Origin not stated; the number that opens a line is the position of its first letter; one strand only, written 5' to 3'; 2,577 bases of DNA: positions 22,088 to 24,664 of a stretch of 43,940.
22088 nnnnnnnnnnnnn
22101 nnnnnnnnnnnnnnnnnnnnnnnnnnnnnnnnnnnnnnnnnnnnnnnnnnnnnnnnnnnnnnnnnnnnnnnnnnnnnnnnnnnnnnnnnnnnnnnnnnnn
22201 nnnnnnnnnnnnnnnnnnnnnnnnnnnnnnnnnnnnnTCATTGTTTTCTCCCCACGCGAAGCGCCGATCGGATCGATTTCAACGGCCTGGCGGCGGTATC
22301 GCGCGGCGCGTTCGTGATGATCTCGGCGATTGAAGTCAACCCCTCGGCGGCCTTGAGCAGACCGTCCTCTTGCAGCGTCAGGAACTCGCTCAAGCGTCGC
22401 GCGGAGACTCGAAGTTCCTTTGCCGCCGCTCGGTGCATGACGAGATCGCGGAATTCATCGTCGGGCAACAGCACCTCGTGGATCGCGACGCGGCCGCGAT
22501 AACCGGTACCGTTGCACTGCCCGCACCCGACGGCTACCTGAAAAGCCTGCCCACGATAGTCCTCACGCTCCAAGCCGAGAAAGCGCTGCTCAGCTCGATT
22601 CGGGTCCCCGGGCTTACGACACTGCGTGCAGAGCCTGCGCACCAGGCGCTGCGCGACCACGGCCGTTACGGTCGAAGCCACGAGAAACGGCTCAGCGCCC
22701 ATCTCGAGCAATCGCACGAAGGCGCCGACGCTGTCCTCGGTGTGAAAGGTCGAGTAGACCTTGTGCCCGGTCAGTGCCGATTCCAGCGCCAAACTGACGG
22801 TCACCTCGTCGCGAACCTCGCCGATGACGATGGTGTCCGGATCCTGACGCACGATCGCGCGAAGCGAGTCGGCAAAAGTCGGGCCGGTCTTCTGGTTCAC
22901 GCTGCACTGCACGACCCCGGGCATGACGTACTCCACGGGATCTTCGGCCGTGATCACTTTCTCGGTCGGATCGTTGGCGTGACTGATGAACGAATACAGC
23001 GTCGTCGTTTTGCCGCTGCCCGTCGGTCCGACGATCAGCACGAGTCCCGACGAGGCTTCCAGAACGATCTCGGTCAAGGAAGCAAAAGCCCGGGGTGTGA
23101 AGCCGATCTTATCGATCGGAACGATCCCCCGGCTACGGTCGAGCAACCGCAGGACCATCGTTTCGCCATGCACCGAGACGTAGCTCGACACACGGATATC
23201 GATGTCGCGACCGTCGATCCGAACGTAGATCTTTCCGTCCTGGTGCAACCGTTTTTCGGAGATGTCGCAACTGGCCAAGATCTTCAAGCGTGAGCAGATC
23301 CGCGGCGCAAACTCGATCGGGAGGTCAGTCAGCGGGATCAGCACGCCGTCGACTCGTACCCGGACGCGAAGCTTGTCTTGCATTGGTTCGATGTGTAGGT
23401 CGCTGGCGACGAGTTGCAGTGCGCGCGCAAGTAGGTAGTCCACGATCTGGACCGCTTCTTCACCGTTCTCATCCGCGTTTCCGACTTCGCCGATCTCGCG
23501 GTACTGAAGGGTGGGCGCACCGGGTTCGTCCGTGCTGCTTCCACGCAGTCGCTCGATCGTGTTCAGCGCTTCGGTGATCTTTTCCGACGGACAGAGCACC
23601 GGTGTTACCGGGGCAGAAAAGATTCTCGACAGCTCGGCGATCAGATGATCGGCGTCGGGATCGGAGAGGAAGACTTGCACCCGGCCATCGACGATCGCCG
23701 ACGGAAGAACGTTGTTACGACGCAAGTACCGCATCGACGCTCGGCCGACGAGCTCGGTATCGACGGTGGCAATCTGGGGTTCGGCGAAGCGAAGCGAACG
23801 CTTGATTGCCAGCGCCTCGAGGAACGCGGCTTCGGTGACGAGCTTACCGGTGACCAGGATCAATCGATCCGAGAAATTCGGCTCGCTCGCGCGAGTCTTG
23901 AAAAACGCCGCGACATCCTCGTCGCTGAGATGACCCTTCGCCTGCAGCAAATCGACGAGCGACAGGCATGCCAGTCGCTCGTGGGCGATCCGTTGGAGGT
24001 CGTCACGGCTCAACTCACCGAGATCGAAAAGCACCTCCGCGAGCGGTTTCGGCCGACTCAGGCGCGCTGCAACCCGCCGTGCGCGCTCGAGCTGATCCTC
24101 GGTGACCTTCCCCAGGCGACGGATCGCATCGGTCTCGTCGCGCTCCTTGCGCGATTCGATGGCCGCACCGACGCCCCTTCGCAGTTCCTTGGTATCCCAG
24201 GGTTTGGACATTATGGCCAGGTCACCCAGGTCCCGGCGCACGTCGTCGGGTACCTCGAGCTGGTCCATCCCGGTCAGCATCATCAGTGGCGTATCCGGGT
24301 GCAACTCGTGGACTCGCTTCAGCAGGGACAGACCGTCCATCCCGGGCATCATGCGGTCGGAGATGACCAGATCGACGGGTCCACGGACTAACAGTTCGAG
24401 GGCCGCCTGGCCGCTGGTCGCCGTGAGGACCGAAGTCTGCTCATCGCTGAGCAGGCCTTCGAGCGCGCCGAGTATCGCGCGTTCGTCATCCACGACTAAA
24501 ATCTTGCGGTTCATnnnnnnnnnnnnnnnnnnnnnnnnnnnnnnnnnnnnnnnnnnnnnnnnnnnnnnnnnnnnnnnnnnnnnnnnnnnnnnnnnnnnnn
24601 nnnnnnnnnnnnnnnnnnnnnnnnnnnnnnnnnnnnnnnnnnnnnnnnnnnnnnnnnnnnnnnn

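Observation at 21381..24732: Late flagellar operon continues, by two ATGA overlaps, from csrA into a receiver-fused GspE/PilB-type ATPase and an HDOD protein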

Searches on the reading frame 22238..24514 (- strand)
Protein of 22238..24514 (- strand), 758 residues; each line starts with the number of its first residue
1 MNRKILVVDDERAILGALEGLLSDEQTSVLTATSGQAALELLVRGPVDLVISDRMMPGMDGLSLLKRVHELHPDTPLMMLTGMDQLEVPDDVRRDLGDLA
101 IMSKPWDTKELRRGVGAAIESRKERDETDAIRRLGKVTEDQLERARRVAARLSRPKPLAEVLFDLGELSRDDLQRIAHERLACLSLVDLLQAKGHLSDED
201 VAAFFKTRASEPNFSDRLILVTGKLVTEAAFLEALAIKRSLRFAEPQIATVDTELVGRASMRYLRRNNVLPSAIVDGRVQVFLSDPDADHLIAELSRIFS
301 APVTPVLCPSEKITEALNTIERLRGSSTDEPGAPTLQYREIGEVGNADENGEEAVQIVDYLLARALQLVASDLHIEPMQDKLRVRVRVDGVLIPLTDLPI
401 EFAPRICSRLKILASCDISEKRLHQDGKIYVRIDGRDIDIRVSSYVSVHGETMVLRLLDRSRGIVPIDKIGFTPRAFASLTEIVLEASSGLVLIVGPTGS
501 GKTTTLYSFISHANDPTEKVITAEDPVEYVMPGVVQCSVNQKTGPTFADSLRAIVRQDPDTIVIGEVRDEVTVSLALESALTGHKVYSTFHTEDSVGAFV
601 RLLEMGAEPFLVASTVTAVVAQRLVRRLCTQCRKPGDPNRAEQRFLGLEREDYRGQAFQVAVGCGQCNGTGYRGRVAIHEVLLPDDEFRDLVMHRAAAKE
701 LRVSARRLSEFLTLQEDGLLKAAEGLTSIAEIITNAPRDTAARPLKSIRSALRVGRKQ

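Call 4: search_protein_families(library=pfam, proteins=[window:22238-24514:-], max_evalue=0.01)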
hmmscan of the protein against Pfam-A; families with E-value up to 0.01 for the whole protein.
window:22238-24514:- (758 aa): 8 families
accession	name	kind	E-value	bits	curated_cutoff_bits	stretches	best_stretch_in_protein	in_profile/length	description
PF00437.27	T2SSE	-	1.7e-107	359.8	24.9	1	355-733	9-369/370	Type II/IV secretion system protein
PF00072.30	Response_reg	-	3.2e-21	76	30.2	1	5-112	1-107/111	Response regulator receiver domain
PF05157.20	MshEN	-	1e-10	41.9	23.1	1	241-324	3-87/90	MshEN domain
PF13476.12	AAA_23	-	5e-05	24.5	27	1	477-506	7-36/201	AAA domain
PF13191.12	AAA_16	-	0.00016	22.7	32.6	1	480-582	15-109/167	AAA ATPase domain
PF13401.12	AAA_22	-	0.0024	18.6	27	1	489-526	5-33/130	AAA domain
PF25199.1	nSTAND_NTPase5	-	0.0051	17.1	34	0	489-525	41-78/145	Novel STAND NTPase 5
PF20720.3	nSTAND3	-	0.0096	16.1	27.2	0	488-525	16-53/155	Novel STAND NTPase 3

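Call 5: search_protein_families(library=ncbifam, proteins=[window:22238-24514:-], max_evalue=0.01)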
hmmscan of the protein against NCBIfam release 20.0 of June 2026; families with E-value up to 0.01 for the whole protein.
window:22238-24514:- (758 aa): 104 families (the best 25 are shown)
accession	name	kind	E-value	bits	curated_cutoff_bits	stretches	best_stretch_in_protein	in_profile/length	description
TIGR02533.1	type_II_gspE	equivalog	2.1e-139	465.4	630.25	1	259-734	4-484/486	type II secretion system ATPase GspE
TIGR02538.1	type_IV_pilB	equivalog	1.2e-129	433.6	675.65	1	186-734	2-560/564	type IV-A pilus assembly ATPase PilB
NF053534.1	T4PilAsmATPsTfpB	equivalog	1.4e-107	360.5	850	1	251-737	88-583/584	type IV pilus assembly ATPase TfpB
NF007755.0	PRK10436.1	equivalog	4e-107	358.7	617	1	279-733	29-456/465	type II secretion system protein GspE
NF041000.1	ATPase_ComGA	equivalog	1.7e-68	230.5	300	1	361-626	3-266/267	competence type IV pilus ATPase ComGA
TIGR01420.1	pilT_fam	subfamily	3.2e-44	151.6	319.1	1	360-628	4-271/343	PilT/PilU family type 4a pilus ATPase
NF053512.1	nitric_RR_NosR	exception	4.7e-30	105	400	1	5-143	1-139/422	response regulator c-di-GMP phosphodiesterase, NosR family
TIGR02524.1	dot_icm_DotB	equivalog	6.3e-23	81.5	463.3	1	487-604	132-258/358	Dot/Icm type IV secretion system ATPase DotB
TIGR02525.1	plasmid_TraJ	equivalog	2e-21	76.4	368.3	1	464-607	129-274/372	plasmid transfer ATPase TraJ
NF058587.1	archaellum_moto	equivalog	3.9e-20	72.1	550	1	434-602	220-393/527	archaellum flagellar ATPase motor FlaI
TIGR01818.1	ntrC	equivalog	5.6e-17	61.7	558.6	1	5-130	1-125/463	nitrogen regulation protein NR(I)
NF011695.0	PRK15115.1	equivalog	2.6e-16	59.4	763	1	4-127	8-131/445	two-component system response regulator GlrR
NF040534.1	resp_reg_YycF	equivalog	2.1e-15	56.6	340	1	3-129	1-125/231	response regulator YycF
NF006900.1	PRK09390.1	equivalog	7.1e-15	55.1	255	1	3-148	5-150/203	response regulator FixJ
NF046022.1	RespRegCpdRBruc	equivalog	1.6e-14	53.9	180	1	4-120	3-118/120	cell cycle two-component system response regulator CpdR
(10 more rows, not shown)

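Call 10: find_homologous_proteins(query=window:22238-24514:-, max_evalue=1e-20)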
Query window:22238-24514:- (758 aa): 672 proteins with E <= 1e-20 among 8000 candidates; the best 120 are listed.
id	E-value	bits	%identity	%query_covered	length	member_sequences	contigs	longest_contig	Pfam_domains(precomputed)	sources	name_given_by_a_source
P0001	0.0e+0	1645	100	100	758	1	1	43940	PF05157.21,PF00437.27,PF00072.31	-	-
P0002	0.0e+0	1011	63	99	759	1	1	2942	PF05157.21,PF00437.27,PF00072.31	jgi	jgi:type IV pilus assembly protein PilB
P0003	4.2e-278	943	58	100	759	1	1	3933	PF05157.21,PF00437.27,PF00072.31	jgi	-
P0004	3.1e-270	917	58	99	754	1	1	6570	PF05157.21,PF00437.27,PF00072.31,PF13191.13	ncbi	-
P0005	3.1e-267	907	57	99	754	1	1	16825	PF05157.21,PF00437.27,PF00072.31,PF13191.13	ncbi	-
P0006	1.7e-261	888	57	99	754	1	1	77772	PF05157.21,PF00437.27,PF00072.31,PF13191.13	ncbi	-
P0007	1.6e-259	881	53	100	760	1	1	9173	PF05157.21,PF00437.27,PF00072.31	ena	-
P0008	1.6e-253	861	54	100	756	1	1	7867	PF05157.21,PF00437.27,PF00072.31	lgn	-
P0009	3.2e-246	837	52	100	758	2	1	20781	PF05157.21,PF00437.27,PF00072.31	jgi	jgi:type IV pilus assembly protein PilB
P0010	5.9e-246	836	54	99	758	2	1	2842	PF05157.21,PF00437.27,PF00072.31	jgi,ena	-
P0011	3.2e-242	824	52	99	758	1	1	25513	PF05157.21,PF00437.27,PF00072.31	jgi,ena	-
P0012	2.7e-238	811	50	99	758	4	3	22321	PF05157.21,PF00437.27,PF00072.31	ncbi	-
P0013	1.4e-235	802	53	99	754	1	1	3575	PF05157.21,PF00437.27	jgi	jgi:type IV pilus assembly protein PilB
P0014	3.1e-230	784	57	84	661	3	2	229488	PF05157.21,PF00437.27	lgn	-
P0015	5.2e-230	784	57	84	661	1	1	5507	PF05157.21,PF00437.27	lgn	-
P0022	3.0e-225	768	56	84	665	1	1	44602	PF05157.21,PF00437.27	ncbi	-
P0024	7.7e-225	767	51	100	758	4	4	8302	PF05157.21,PF00437.27,PF00072.31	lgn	-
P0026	1.3e-223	763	50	100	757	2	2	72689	PF05157.21,PF00437.27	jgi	-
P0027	2.0e-223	762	50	96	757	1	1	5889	PF05157.21,PF00437.27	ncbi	-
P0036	7.0e-220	750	48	99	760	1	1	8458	PF05157.21,PF00437.27,PF00072.31,PF25199.2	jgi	jgi:type IV pilus assembly protein PilB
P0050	9.0e-217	740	48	99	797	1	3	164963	PF05157.21,PF00437.27,PF00072.31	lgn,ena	-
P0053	4.0e-216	738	48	99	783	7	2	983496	PF05157.21,PF00437.27,PF00072.31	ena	-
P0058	2.6e-214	732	55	81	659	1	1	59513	PF05157.21,PF00437.27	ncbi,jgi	jgi:type IV pilus assembly protein PilB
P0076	1.6e-210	719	47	99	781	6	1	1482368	PF05157.21,PF00437.27,PF00072.31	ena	-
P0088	5.6e-206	704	48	95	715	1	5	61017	PF05157.21,PF00437.27,PF00072.31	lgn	-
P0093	3.8e-203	695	54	81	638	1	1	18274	PF05157.21,PF00437.27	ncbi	-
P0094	1.0e-202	694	53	82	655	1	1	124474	PF05157.21,PF00437.27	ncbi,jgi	-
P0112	2.7e-190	652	51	82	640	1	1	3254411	PF05157.21,PF00437.27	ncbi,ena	-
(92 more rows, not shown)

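Call 11: find_encoding_contigs(protein=P0006, flank=10000, max_places=2)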
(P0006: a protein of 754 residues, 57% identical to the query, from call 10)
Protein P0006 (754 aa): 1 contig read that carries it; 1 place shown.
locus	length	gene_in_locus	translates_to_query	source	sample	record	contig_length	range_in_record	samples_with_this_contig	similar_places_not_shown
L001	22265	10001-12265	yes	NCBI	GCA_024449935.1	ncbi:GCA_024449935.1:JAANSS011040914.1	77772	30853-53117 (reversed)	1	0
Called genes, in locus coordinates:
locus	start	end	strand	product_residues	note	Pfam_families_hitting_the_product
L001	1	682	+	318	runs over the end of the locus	PF01052:FliMN_C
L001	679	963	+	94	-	PF01052:FliMN_C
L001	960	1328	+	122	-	-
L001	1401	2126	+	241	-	PF00460:Flg_bb_rod, PF22692:LlgE_F_G_D1, PF06429:Flg_bbr_C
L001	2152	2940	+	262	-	PF00460:Flg_bb_rod, PF22692:LlgE_F_G_D1, PF06429:Flg_bbr_C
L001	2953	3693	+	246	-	PF13144:ChapFlgA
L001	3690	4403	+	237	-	PF02107:FlgH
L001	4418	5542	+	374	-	PF02119:FlgI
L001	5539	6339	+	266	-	PF10135:Rod-binding, PF01551:Peptidase_M23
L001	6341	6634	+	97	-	PF04316:FlgM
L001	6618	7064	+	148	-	PF05130:FlgN (weak)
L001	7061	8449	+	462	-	PF00460:Flg_bb_rod (weak), PF22638:FlgK_D1, PF06429:Flg_bbr_C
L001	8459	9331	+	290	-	PF00669:Flagellin_N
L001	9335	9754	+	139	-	PF02623:FliW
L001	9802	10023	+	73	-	PF02599:CsrA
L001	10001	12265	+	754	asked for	PF00072:Response_reg, PF05157:MshEN, PF00437:T2SSE, PF13191:AAA_16 (faint)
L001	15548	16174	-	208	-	PF00072:Response_reg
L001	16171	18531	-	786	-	PF00989:PAS (weak), PF08448:PAS_4, PF13426:PAS_9, PF00512:HisKA, PF02518:HATPase_c, PF00072:Response_reg, PF01627:Hpt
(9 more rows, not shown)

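Call 12: find_encoding_contigs(protein=P0053, flank=10000, max_places=2)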
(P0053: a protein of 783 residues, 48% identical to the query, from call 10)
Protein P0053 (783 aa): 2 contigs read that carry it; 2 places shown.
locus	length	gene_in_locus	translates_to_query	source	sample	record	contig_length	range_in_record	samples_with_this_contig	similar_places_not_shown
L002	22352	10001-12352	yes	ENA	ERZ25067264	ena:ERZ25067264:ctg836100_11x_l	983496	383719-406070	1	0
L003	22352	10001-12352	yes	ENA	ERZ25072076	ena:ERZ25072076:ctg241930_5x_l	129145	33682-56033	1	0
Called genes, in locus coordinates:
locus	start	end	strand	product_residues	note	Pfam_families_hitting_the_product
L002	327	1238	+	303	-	PF03783:CsgG, PF13036:LpoB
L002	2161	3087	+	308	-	PF07995:GSDH, PF22807:TrAA12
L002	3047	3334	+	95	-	-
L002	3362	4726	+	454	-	PF00144:Beta-lactamase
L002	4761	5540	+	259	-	PF13483:Lactamase_B_3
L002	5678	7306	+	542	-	PF07519:Tannase, PF00326:Peptidase_S9 (faint)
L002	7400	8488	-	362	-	PF01436:NHL (weak)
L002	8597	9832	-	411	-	-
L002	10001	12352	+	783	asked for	PF00072:Response_reg, PF05157:MshEN (faint), PF00437:T2SSE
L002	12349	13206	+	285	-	PF08668:HDOD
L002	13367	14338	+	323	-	-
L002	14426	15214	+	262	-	-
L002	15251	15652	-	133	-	PF18602:Rap1a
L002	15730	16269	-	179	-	-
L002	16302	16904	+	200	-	PF12867:DinB_2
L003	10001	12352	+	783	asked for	PF00072:Response_reg, PF05157:MshEN (faint), PF00437:T2SSE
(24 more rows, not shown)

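Call 13: find_encoding_contigs(protein=P0076, flank=10000, max_places=2)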
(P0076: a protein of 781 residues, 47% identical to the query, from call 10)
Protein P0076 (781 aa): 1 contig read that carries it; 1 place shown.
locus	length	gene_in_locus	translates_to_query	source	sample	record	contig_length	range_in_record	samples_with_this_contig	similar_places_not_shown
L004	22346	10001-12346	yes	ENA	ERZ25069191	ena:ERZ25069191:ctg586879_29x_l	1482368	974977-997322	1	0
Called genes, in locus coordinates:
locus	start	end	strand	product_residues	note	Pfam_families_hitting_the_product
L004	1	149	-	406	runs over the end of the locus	PF03328:HpcH_HpaI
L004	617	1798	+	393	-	PF00291:PALP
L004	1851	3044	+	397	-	PF24684:Vgb_lyase (faint), PF08450:SGL (faint), PF13449:Phytase-like (faint), PF01436:NHL (weak), PF17170:DUF5128, PF01436:NHL (weak)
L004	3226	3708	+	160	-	-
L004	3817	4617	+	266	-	-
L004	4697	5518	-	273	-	PF13669:Glyoxalase_4 (faint), PF00903:Glyoxalase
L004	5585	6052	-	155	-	PF19780:DUF6265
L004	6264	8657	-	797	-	PF20256:MoCoBD_2, PF02738:MoCoBD_1, PF20256:MoCoBD_2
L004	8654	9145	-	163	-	PF00111:Fer2, PF01799:Fer2_2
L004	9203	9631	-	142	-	PF03061:4HBT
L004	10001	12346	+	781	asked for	PF00072:Response_reg (weak), PF05157:MshEN (weak), PF00437:T2SSE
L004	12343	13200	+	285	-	PF08668:HDOD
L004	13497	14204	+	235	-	-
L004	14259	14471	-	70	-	-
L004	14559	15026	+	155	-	-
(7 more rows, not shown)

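Call 14: find_encoding_contigs(protein=P0050, flank=10000, max_places=1)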
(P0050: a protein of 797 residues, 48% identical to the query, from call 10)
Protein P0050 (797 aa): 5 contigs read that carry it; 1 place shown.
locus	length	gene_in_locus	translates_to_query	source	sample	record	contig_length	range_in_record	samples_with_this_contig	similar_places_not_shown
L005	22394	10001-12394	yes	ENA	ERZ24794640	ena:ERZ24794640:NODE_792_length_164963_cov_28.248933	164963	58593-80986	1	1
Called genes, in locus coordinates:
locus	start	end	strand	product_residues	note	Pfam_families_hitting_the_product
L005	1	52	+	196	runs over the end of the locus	PF04519:Bactofilin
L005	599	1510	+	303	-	PF13036:LpoB, PF03783:CsgG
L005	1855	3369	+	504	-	PF22807:TrAA12, PF07995:GSDH, PF23500:DUF7133 (weak), PF22807:TrAA12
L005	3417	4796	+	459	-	PF00144:Beta-lactamase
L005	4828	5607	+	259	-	PF13483:Lactamase_B_3, PF12706:Lactamase_B_2 (weak)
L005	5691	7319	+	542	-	PF07519:Tannase, PF00326:Peptidase_S9 (faint)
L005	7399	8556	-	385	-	PF17170:DUF5128 (faint), PF01436:NHL (weak)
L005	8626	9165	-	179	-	-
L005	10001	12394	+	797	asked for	PF00072:Response_reg, PF05157:MshEN, PF00437:T2SSE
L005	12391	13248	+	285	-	PF08668:HDOD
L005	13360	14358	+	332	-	-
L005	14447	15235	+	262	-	-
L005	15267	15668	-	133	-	PF18602:Rap1a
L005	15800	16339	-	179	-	-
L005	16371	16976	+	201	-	PF12867:DinB_2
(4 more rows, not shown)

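Call 15: find_encoding_contigs(protein=P0026, flank=10000, max_places=1)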
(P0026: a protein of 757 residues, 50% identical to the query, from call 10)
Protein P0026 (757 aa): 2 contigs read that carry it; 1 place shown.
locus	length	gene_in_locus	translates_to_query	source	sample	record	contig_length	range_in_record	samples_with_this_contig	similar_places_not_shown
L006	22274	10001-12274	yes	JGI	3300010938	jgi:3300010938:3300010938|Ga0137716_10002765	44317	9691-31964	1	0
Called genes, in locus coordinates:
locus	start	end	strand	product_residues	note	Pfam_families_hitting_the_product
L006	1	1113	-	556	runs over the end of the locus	PF02554:CstA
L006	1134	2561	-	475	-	PF00474:SSF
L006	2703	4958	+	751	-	PF00580:UvrD-helicase, PF13245:AAA_19, PF13604:AAA_30 (faint), PF13361:UvrD_C, PF13538:UvrD_C_2 (weak), PF21196:PcrA_UvrD_tudor (weak)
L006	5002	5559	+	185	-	PF08207:EFP_N, PF01132:EFP, PF09285:Elong-fact-P_C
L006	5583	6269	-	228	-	PF00753:Lactamase_B, PF13483:Lactamase_B_3, PF12706:Lactamase_B_2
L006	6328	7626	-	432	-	PF00202:Aminotran_3, PF00155:Aminotran_1_2 (faint)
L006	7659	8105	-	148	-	PF08325:WLM (weak)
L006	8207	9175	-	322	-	PF00490:ALAD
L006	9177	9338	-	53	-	-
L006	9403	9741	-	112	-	-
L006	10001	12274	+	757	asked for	PF05157:MshEN, PF00437:T2SSE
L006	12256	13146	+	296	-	PF08668:HDOD, PF01966:HD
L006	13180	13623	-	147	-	PF02120:Flg_hook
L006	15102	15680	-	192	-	-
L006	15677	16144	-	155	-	-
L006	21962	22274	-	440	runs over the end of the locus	PF00072:Response_reg, PF00158:Sigma54_activat, PF14532:Sigma54_activ_2, PF07728:AAA_5 (weak), PF25601:AAA_lid_14, PF02954:HTH_8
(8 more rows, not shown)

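Call 16: find_encoding_contigs(protein=P0012, flank=10000, max_places=2)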
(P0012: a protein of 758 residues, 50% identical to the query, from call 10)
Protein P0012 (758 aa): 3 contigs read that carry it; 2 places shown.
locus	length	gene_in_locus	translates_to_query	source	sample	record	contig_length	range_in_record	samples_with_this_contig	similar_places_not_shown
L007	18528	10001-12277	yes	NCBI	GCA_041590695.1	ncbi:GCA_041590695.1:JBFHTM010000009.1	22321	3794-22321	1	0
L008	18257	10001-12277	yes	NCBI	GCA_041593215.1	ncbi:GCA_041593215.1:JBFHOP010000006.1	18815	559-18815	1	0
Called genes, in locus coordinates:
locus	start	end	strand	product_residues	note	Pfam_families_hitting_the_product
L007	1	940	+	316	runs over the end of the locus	PF01052:FliMN_C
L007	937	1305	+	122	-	PF01052:FliMN_C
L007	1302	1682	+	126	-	-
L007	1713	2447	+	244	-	PF00460:Flg_bb_rod, PF06429:Flg_bbr_C (weak)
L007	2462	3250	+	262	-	PF00460:Flg_bb_rod, PF22692:LlgE_F_G_D1, PF06429:Flg_bbr_C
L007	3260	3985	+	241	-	PF08666:SAF (weak), PF13144:ChapFlgA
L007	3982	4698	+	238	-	PF02107:FlgH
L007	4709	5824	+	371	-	PF02119:FlgI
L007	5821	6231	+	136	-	PF10135:Rod-binding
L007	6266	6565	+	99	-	PF04316:FlgM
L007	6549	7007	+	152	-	-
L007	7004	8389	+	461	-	PF22638:FlgK_D1, PF06429:Flg_bbr_C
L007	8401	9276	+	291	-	PF00669:Flagellin_N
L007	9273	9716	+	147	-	PF02623:FliW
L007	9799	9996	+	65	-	PF02599:CsrA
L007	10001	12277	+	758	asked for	PF00072:Response_reg, PF05157:MshEN, PF00437:T2SSE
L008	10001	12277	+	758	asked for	PF00072:Response_reg, PF05157:MshEN, PF00437:T2SSE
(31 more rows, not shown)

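Call 17: find_encoding_contigs(protein=P0112, flank=10000, max_places=1)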
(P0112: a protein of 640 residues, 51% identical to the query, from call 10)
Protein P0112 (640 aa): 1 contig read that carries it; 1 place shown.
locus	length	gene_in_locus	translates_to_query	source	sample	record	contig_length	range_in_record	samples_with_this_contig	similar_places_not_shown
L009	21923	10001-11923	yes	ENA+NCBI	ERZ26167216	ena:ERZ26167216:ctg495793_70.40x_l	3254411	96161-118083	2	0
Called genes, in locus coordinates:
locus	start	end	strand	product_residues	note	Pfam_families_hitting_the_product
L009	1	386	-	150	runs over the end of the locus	PF01641:SelR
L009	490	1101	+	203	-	PF07638:Sigma70_ECF (weak), PF04542:Sigma70_r2, PF08281:Sigma70_r4_2, PF04545:Sigma70_r4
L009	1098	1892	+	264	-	PF13490:zf-HC2 (faint)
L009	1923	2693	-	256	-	PF18979:DUF5715, PF01476:LysM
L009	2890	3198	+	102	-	-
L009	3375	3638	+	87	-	-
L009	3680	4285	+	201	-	PF13548:DUF4126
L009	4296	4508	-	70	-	-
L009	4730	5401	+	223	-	PF01435:Peptidase_M48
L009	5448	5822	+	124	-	PF01022:HTH_5, PF12802:MarR_2 (weak), PF12840:HTH_20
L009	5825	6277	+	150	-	PF08327:AHSA1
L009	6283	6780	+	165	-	PF05163:DinB, PF12867:DinB_2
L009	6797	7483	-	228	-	-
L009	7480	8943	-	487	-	PF07228:SpoIIE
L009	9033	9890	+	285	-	PF02678:Pirin, PF05726:Pirin_C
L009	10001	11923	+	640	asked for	PF05157:MshEN, PF00437:T2SSE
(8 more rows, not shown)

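Call 20: search_solved_structures(query=window:22238-24514:-, max_evalue=1e-10)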
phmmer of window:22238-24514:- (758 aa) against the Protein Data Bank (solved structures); distinct sequences matched with E-value up to 1e-10: 52.
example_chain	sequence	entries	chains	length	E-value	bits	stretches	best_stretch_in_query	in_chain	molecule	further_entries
6f8l_G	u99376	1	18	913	4.8e-103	349.1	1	156-736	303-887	Type IV pilus assembly protein PilF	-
5oiu_A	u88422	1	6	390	1.1e-97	331.4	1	354-734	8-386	Type IV pilus assembly protein PilF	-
6ejf_A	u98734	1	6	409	1.2e-97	331.3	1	357-737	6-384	Type IV pilus assembly protein PilF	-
5it5_F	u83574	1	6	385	1.8e-97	330.7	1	357-734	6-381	ATP binding motif-containing protein PilF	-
4pht_A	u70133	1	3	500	1.9e-95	324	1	351-733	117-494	General secretory pathway protein E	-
3jc8_Ba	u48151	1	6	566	2.5e-94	320.3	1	323-738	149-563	Type IV-A pilus assembly ATPase PilB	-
5zfr_A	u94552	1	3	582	4.7e-94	319.4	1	349-734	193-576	Type IV pilus biogenesis ATPase PilB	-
6olj_C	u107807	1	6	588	8.3e-94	318.6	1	348-734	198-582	Type IV pilus biogenesis ATPase PilB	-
5tsg_B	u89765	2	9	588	9.8e-94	318.3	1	348-734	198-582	Type IV pilus biogenesis ATPase PilB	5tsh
1p9r_A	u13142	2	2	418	7.1e-93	315.5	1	350-734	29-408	General secretion pathway protein E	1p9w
4ksr_A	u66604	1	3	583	1.9e-92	314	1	350-734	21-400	Type II secretion system protein E, Hemolysin-coregulated protein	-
4kss_A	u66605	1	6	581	2e-92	314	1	350-734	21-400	Type II secretion system protein E, hemolysin-coregulated protein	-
2ewv_A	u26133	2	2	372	2e-29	105.8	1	357-605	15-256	twitching motility protein PilT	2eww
2gsz_A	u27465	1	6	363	3.3e-29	105.1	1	361-605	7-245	twitching motility protein PilT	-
8dze_A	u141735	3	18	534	2e-27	99.2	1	470-694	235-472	BfpD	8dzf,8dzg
3hv2_A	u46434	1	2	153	6.5e-15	57.8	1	4-125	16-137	Response regulator/HD domain protein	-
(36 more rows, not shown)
